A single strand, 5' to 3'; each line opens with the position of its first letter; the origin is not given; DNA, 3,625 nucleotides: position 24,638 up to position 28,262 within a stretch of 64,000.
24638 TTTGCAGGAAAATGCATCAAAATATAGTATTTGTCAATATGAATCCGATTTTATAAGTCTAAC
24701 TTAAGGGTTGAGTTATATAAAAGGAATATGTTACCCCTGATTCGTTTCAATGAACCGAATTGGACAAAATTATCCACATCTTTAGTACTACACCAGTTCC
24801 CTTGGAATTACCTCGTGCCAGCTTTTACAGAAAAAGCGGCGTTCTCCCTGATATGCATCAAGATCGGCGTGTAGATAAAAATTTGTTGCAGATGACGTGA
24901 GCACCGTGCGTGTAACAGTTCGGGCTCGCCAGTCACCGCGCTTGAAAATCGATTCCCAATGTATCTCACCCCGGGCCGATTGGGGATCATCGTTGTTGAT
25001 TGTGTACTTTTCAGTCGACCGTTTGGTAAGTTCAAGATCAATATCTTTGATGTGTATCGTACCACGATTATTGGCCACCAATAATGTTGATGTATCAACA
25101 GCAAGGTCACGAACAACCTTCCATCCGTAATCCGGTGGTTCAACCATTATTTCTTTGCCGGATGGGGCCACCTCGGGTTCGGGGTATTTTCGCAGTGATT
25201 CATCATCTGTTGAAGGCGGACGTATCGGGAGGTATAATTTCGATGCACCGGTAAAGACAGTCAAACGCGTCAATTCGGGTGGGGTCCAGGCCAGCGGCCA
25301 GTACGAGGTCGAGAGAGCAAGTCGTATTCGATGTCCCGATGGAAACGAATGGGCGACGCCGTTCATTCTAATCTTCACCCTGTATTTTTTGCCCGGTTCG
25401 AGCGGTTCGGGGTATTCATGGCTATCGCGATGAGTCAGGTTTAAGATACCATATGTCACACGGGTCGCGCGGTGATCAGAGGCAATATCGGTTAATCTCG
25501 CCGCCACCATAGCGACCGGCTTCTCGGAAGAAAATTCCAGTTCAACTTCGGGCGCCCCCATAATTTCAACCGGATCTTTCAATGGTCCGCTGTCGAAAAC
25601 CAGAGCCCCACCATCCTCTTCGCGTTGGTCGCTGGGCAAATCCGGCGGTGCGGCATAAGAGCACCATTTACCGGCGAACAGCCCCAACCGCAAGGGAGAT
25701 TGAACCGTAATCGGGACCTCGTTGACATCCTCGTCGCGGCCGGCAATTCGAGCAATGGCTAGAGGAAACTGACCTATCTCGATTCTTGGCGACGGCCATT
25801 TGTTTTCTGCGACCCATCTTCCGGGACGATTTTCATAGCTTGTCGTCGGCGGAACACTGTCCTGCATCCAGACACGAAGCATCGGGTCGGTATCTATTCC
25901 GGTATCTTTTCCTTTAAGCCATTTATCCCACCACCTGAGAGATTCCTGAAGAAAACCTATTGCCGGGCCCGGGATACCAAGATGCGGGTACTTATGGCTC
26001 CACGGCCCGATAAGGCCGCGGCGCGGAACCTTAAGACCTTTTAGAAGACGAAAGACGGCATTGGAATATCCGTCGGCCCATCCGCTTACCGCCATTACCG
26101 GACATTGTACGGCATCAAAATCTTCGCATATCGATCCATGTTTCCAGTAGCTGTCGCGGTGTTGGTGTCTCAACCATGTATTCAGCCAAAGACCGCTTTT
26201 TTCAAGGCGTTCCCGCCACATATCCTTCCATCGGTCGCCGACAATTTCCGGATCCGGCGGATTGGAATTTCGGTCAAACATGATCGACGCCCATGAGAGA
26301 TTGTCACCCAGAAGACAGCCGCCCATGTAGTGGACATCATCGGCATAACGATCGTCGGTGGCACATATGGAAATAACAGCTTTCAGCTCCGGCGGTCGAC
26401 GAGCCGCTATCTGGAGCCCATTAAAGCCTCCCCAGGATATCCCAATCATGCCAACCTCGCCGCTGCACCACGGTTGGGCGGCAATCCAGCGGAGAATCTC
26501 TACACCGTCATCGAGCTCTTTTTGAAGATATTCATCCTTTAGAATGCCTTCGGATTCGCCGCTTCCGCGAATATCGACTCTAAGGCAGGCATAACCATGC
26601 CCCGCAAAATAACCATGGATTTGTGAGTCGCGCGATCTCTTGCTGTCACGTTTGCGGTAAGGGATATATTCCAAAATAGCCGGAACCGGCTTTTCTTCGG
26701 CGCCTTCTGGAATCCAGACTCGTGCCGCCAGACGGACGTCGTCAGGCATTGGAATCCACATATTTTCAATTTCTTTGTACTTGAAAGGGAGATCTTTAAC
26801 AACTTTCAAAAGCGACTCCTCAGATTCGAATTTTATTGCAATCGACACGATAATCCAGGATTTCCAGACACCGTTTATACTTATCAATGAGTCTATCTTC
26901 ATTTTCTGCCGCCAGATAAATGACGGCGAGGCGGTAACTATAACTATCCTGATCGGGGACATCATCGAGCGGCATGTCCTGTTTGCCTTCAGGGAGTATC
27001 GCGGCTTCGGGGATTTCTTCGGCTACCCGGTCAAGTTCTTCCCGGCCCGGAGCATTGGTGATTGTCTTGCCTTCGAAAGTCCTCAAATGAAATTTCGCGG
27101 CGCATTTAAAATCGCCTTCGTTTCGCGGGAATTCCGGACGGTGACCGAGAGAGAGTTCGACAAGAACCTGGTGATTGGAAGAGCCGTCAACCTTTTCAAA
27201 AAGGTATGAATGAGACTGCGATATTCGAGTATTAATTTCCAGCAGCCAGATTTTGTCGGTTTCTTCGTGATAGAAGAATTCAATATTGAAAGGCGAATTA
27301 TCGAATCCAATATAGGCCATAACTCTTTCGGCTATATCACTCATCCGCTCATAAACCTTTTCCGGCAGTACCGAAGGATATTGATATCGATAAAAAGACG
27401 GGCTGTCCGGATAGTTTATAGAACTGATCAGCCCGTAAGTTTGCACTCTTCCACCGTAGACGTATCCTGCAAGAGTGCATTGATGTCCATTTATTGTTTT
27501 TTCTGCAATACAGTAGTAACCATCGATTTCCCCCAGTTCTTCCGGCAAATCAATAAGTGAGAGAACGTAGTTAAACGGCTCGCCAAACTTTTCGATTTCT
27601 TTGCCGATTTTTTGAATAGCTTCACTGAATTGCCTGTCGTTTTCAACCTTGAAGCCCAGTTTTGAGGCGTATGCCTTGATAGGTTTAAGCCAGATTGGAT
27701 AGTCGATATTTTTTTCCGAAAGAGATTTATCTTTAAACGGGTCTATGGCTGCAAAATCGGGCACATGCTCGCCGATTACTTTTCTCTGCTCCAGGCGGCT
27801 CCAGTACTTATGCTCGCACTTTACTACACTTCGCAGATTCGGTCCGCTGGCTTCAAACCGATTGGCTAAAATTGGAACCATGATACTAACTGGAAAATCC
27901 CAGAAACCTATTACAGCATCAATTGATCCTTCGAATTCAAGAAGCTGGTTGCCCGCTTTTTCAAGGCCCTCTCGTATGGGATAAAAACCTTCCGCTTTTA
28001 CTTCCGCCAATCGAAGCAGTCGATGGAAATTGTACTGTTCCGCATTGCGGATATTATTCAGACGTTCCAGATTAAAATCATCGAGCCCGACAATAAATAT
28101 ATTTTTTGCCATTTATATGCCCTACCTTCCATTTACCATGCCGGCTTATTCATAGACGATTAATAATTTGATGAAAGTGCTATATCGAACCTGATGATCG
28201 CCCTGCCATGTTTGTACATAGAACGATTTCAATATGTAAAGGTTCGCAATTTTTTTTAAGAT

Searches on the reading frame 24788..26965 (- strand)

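Call 39: search_protein_families(library=pfam, proteins=[window:24788-26965:-], max_evalue=0.001)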
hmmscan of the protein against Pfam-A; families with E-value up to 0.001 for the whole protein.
window:24788-26965:- (725 aa): 7 families
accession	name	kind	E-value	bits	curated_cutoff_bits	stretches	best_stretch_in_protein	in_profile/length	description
PF02129.25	Peptidase_S15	-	3.5e-69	233.8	23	1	75-326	1-262/262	X-Pro dipeptidyl-peptidase (S15 family)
PF08530.16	PepX_C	-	2.1e-41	142.6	22.5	1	356-571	2-196/217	X-Pro dipeptidyl-peptidase C-terminal non-catalytic domain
PF00561.26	Abhydrolase_1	-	1.5e-09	38.3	25.8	1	120-202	23-102/245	alpha/beta hydrolase fold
PF12146.15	Hydrolase_4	-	2.3e-06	27.6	27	1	115-201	22-108/239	Serine aminopeptidase, S33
PF00326.27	Peptidase_S9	-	3.3e-06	27.2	22.6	1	119-202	9-97/213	Prolyl oligopeptidase family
PF05448.18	AXE1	-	0.00019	20.8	21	1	76-140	66-122/321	Acetyl xylan esterase (AXE1)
PF12697.13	Abhydrolase_6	-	0.00027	22.1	26.3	1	121-293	24-172/217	Alpha/beta hydrolase family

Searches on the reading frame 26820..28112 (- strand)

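Call 39: search_protein_families(library=pfam, proteins=[window:26820-28112:-], max_evalue=0.001)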
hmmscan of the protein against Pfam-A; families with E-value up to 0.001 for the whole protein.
window:26820-28112:- (430 aa): 3 families
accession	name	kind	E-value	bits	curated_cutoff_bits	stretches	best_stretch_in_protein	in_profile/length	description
PF13535.11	ATP-grasp_4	-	9.7e-09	35.5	27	1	136-296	1-152/160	ATP-grasp domain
PF02786.22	CPSase_L_D2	-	3.6e-06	27.1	19.8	1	248-311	132-193/211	Carbamoyl-phosphate synthase L chain, ATP binding domain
PF07478.18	Dala_Dala_lig_C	-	0.00011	22.2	24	0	240-295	121-174/204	D-ala D-ala ligase C-terminus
